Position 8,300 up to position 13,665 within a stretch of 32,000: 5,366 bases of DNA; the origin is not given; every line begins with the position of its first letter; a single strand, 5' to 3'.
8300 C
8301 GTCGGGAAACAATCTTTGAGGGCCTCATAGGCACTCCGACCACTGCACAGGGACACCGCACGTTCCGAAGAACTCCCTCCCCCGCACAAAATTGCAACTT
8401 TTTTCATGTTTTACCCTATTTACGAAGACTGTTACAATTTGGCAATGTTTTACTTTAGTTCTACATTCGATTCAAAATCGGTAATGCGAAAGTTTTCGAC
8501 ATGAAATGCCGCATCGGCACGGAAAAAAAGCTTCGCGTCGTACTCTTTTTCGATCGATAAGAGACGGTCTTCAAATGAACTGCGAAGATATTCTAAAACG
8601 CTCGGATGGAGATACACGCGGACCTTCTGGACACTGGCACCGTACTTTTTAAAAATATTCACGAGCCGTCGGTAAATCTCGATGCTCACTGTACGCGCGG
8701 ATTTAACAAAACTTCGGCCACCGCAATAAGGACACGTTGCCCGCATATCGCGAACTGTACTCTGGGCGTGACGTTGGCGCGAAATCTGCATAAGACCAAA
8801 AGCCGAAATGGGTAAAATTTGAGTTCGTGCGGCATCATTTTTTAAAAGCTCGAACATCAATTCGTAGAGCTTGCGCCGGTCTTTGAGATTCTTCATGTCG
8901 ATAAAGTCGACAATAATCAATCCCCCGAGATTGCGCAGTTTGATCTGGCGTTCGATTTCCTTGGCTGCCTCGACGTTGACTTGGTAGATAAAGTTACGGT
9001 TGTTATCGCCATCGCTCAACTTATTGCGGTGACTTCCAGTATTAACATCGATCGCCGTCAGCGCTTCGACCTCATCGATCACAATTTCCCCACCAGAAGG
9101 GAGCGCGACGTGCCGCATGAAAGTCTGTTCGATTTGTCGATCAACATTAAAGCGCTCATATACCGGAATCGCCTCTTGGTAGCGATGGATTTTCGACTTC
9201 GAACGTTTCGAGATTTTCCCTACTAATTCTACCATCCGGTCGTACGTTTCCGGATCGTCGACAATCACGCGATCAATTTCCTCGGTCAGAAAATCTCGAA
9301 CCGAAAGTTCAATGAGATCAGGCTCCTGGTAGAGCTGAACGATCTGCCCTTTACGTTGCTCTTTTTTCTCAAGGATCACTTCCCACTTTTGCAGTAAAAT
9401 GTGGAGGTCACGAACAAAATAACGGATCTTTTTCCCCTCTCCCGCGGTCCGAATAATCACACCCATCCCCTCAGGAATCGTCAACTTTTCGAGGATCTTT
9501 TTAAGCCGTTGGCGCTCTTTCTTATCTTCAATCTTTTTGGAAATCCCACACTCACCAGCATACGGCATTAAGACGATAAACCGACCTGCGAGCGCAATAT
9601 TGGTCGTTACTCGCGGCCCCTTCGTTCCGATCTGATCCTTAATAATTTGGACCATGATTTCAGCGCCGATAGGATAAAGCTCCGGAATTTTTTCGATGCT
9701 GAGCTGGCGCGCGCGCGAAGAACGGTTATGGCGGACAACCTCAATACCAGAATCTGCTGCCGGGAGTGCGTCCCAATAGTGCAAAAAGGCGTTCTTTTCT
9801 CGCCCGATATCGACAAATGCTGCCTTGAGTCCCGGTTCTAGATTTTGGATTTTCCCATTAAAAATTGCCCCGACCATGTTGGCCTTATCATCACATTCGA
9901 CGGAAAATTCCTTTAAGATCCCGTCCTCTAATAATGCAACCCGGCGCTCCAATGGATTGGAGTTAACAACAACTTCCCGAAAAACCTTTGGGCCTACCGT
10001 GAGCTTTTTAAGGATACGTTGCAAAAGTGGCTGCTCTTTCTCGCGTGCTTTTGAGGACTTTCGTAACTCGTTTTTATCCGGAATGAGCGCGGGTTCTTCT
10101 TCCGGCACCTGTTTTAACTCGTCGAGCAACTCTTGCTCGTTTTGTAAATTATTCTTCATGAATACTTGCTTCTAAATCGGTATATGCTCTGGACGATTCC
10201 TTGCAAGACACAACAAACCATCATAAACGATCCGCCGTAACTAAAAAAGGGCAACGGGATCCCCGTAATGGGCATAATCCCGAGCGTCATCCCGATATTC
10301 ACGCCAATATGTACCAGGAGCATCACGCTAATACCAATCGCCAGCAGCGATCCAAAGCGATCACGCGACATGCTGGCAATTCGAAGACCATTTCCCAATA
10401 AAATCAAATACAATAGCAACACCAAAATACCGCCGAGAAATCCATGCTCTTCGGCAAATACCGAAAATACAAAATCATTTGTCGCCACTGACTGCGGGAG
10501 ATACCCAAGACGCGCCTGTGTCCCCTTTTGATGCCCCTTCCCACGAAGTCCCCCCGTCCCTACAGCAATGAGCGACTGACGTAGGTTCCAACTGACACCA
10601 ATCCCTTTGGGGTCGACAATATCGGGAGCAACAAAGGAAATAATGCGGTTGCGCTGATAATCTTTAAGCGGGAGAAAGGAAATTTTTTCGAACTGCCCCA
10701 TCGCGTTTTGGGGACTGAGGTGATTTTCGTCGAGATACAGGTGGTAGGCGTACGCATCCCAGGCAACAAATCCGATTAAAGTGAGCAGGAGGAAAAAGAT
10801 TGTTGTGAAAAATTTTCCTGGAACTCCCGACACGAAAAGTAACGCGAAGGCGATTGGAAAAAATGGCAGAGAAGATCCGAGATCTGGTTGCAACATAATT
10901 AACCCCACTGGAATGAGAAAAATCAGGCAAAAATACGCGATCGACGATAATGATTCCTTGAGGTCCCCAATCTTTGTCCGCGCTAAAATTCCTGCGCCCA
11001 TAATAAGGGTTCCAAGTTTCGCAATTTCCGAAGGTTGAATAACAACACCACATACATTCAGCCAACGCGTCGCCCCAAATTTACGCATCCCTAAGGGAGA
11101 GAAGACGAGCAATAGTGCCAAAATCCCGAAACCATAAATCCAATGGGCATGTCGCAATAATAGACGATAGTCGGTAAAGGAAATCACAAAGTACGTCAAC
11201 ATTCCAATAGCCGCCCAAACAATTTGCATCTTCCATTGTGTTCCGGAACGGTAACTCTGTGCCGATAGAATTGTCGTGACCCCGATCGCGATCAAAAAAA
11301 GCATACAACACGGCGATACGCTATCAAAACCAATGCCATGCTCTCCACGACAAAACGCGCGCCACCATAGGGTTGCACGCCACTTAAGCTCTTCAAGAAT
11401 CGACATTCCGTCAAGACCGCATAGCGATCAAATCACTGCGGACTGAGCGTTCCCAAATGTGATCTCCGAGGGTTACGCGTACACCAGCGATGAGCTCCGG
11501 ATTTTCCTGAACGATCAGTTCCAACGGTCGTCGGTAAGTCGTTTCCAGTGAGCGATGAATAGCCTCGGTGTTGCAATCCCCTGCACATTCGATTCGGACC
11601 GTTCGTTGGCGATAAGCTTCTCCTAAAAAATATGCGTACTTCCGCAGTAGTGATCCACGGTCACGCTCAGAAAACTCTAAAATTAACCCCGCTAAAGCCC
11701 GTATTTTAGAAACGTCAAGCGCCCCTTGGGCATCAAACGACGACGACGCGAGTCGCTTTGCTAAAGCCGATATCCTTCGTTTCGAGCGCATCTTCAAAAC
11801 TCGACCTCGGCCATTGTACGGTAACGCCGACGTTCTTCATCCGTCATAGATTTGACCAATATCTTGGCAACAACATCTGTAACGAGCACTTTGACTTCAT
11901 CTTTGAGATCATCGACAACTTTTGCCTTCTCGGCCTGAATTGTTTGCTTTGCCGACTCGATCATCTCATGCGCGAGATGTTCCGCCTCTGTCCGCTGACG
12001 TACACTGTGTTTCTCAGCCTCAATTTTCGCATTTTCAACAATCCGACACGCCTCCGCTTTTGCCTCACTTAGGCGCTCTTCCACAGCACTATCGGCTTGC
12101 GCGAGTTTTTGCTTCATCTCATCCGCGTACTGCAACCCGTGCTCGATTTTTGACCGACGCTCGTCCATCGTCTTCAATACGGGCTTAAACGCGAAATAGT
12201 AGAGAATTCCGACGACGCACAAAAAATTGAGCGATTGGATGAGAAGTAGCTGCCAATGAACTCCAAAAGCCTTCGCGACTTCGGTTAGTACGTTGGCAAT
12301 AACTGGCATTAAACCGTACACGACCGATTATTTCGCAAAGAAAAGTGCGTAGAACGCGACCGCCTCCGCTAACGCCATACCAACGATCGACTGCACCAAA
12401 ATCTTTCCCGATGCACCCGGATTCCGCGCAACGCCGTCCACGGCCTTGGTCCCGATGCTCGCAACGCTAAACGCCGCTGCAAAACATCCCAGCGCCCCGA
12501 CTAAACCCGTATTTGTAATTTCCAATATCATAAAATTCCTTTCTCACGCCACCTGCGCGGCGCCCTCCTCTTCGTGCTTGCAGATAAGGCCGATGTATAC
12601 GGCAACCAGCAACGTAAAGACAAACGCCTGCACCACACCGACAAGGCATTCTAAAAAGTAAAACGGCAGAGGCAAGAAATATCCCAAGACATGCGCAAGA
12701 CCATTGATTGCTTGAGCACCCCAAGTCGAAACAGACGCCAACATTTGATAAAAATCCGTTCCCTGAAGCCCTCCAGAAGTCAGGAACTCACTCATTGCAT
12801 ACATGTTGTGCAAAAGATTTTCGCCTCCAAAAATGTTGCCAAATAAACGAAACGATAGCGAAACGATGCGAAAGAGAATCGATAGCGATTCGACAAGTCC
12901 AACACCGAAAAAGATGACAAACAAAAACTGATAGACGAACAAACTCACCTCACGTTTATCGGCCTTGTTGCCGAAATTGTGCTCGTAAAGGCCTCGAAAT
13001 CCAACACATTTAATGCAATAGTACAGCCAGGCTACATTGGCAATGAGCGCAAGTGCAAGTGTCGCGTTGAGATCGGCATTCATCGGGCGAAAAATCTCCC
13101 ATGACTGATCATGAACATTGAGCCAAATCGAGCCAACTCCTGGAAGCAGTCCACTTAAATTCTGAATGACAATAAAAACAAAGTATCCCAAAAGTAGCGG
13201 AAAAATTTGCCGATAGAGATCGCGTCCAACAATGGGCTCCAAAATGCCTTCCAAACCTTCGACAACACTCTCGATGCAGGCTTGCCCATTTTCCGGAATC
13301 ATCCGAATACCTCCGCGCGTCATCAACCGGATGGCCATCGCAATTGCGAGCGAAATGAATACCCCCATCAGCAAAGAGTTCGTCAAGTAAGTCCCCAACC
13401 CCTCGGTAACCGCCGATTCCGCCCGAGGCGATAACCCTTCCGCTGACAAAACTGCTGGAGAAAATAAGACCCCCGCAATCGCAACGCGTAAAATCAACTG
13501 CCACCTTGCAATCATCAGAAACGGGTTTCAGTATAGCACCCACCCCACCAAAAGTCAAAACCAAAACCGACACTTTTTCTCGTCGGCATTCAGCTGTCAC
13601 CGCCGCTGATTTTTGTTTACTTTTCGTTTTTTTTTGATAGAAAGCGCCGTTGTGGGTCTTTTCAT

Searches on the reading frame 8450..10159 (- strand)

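Call 5: search_protein_families(library=pfam, proteins=[window:8450-10159:-], max_evalue=0.01)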
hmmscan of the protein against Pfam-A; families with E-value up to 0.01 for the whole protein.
window:8450-10159:- (569 aa): 2 families
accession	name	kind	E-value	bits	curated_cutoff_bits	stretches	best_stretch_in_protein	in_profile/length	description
PF10150.14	RNase_E_G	-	1.1e-90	304.2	25.5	1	190-463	2-269/270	Ribonuclease E/G family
PF20833.2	RNase_E_G_Thio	-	2.4e-08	34.4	26.8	1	475-560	1-84/86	RNase E/G, Thioredoxin-like domain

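Call 6: search_protein_families(library=ncbifam, proteins=[window:8450-10159:-], max_evalue=0.01)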
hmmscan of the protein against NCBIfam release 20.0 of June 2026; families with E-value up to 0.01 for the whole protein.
window:8450-10159:- (569 aa): 5 families
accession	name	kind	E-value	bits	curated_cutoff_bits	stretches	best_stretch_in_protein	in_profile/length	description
TIGR00757.1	RNaseEG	subfamily_domain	1.5e-134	449.1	325.95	1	72-497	2-415/415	Rne/Rng family ribonuclease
NF008689.0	PRK11712.1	equivalog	4.2e-111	371.8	594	1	62-552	4-479/489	ribonuclease G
NF008074.0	PRK10811.1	equivalog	4.8e-88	296.1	908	1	71-498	13-426/1068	ribonuclease E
NF052588.1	RnaseEMycob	equivalog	1.6e-83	281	1400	1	73-491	340-752/945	ribonuclease E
NF052586.1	RnaseECyano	equivalog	6.8e-80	269.2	900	1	93-483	31-404/619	ribonuclease E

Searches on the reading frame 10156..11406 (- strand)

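Call 5: search_protein_families(library=pfam, proteins=[window:10156-11406:-], max_evalue=0.01)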
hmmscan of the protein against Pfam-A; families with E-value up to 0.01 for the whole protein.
window:10156-11406:- (416 aa): 1 family
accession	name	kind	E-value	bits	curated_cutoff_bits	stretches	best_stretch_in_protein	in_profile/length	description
PF01098.24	FTSW_RODA_SPOVE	-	1.6e-81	274.5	26.4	1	34-413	7-355/356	Cell cycle protein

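Call 6: search_protein_families(library=ncbifam, proteins=[window:10156-11406:-], max_evalue=0.01)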
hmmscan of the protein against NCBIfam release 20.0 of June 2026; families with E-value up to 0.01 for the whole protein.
window:10156-11406:- (416 aa): 6 families
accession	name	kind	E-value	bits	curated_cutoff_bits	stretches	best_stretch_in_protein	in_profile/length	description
TIGR02210.1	rodA_shape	equivalog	3.8e-101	338.8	336.7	1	32-410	5-354/357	rod shape-determining protein RodA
TIGR02614.1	ftsW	equivalog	4.7e-71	239.8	337.5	1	33-410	6-355/357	putative lipid II flippase FtsW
TIGR02615.1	spoVE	exception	3.4e-56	191.2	448.8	2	240-409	190-353/354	stage V sporulation protein E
NF008060.0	PRK10794.1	equivalog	1.1e-54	185.8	590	2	243-413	199-364/370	peptidoglycan glycosyltransferase MrdB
NF037961.1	RodA_shape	subfamily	2.3e-48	165.6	150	2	269-401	270-400/415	rod shape-determining protein RodA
NF008042.0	PRK10774.1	equivalog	6.7e-30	104.4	493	2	237-399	220-379/405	cell division protein FtsW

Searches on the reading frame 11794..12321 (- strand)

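Call 5: search_protein_families(library=pfam, proteins=[window:11794-12321:-], max_evalue=0.01)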
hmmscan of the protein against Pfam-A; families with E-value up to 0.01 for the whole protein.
window:11794-12321:- (175 aa): 3 families
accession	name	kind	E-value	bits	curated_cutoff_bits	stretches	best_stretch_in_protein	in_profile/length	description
PF00430.23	ATP-synt_B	-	1.2e-26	93.7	28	1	26-155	2-131/132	ATP synthase B/B' CF(0)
PF05103.18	DivIVA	-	0.0019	18.6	28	1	51-130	47-126/131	DivIVA protein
PF11084.13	DUF2621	-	0.0025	18.2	27.7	0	24-121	6-105/139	Protein of unknown function (DUF2621)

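Call 6: search_protein_families(library=ncbifam, proteins=[window:11794-12321:-], max_evalue=0.01)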
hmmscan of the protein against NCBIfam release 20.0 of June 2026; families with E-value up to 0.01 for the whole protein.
window:11794-12321:- (175 aa): 26 families (the best 25 are shown)
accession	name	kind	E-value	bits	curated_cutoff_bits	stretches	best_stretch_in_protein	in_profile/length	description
NF004412.0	PRK05759.1-3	equivalog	1.7e-23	83.4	156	1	27-166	31-170/185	F0F1 ATP synthase subunit B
TIGR01144.1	ATP_synt_b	equivalog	1.3e-22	80.3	65.5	1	29-163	1-135/147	F0F1 ATP synthase subunit B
NF004411.0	PRK05759.1-2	equivalog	1.5e-21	77.1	131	1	26-162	7-143/156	F0F1 ATP synthase subunit B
NF011041.0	PRK14471.1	equivalog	4.9e-21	75.4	200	1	24-165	9-150/164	F0F1 ATP synthase subunit B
NF011043.0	PRK14473.1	equivalog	5.1e-21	75.3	168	1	18-159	3-144/164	F0F1 ATP synthase subunit B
NF009992.0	PRK13461.1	equivalog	4.1e-20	72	127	1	21-166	3-148/159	F0F1 ATP synthase subunit B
NF009987.0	PRK13453.1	equivalog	4.3e-20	72.2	172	1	10-165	6-160/173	F0F1 ATP synthase subunit B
NF005606.0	PRK07352.1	equivalog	6.9e-19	68.3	137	1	12-165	9-162/175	F0F1 ATP synthase subunit B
TIGR03321.1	alt_F1F0_F0_B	exception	3.4e-17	63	224.7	1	22-161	4-142/246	alternate F1F0 ATPase, F0 subunit B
NF004413.0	PRK05759.1-4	equivalog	2.2e-16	60.3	197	1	26-161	7-142/156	F0F1 ATP synthase subunit B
NF005607.0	PRK07353.1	equivalog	4e-15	55.9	131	1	26-157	23-154/155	F0F1 ATP synthase subunit B'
NF011042.0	PRK14472.1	equivalog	5.4e-15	55.8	198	1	25-165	20-160/175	F0F1 ATP synthase subunit B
NF011044.0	PRK14474.1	equivalog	1.7e-13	50.6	339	1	22-155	4-137/258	F0F1 ATP synthase subunit B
NF006293.0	PRK08476.1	equivalog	8.5e-13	48.7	118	1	21-153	5-137/141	F0F1 ATP synthase subunit B'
NF006292.0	PRK08475.1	equivalog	9.8e-13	48.1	166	1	28-142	30-144/171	F0F1 ATP synthase subunit B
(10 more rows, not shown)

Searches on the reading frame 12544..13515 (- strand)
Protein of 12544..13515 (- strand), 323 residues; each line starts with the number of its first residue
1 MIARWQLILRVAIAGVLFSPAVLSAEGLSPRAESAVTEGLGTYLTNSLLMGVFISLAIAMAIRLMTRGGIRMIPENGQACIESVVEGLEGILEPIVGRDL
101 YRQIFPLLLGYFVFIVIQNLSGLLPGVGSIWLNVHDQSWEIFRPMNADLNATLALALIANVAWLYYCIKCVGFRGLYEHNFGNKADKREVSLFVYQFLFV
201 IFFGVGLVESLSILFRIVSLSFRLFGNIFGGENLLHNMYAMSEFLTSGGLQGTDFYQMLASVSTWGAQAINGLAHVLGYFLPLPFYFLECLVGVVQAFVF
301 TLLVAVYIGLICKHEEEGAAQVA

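Call 5: search_protein_families(library=pfam, proteins=[window:12544-13515:-], max_evalue=0.01)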
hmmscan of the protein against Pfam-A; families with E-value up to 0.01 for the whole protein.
window:12544-13515:- (323 aa): 1 family
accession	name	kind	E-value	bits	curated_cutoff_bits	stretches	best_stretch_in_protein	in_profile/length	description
PF00119.25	ATP-synt_A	-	3.5e-37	128.8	33.9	1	50-308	3-216/217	ATP synthase A chain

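Call 6: search_protein_families(library=ncbifam, proteins=[window:12544-13515:-], max_evalue=0.01)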
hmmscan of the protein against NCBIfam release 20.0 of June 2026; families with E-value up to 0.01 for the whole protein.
window:12544-13515:- (323 aa): 14 families
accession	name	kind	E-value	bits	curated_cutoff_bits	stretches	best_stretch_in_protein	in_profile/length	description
TIGR01131.1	ATP_synt_6_or_A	equivalog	4.3e-25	88.9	102.6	1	48-308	18-223/227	F0F1 ATP synthase subunit A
NF004481.0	PRK05815.2-3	equivalog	1.6e-24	86.8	227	2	48-242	26-183/225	F0F1 ATP synthase subunit A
NF004477.0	PRK05815.1-1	equivalog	2.3e-20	73.2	280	1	39-311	35-264/268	F0F1 ATP synthase subunit A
NF004479.0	PRK05815.1-4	equivalog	8.4e-17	61.2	268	1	39-314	10-236/238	F0F1 ATP synthase subunit A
NF004482.0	PRK05815.2-4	equivalog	1.6e-16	60.7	225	1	41-308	26-244/252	F0F1 ATP synthase subunit A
NF009955.0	PRK13421.1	equivalog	2.1e-15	56.9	302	2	55-237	30-177/231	F0F1 ATP synthase subunit A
NF009954.0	PRK13420.1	equivalog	5.5e-15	55.7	272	2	42-229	17-169/229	F0F1 ATP synthase subunit A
NF004485.0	PRK05815.3-3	equivalog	7.6e-15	55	249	1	80-319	61-259/281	F0F1 ATP synthase subunit A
NF004486.0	PRK05815.3-4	equivalog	2.8e-13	50.2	272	1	53-235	33-180/224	F0F1 ATP synthase subunit A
NF009953.0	PRK13419.1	equivalog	8.1e-10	38.5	460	1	281-319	299-337/346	F0F1 ATP synthase subunit A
NF004484.0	PRK05815.3-2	equivalog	2.8e-09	37.1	234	1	44-240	19-179/226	F0F1 ATP synthase subunit A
TIGR03306.1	altF1_A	exception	3.4e-06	26.8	302.1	1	273-309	177-213/217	alternate F1F0 ATPase, F0 subunit A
NF004487.0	PRK05815.3-5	equivalog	3.6e-06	26.5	224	1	195-312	136-237/269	F0F1 ATP synthase subunit A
NF009952.0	PRK13417.1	equivalog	0.0082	15.6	531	0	263-312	307-349/352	F0F1 ATP synthase subunit A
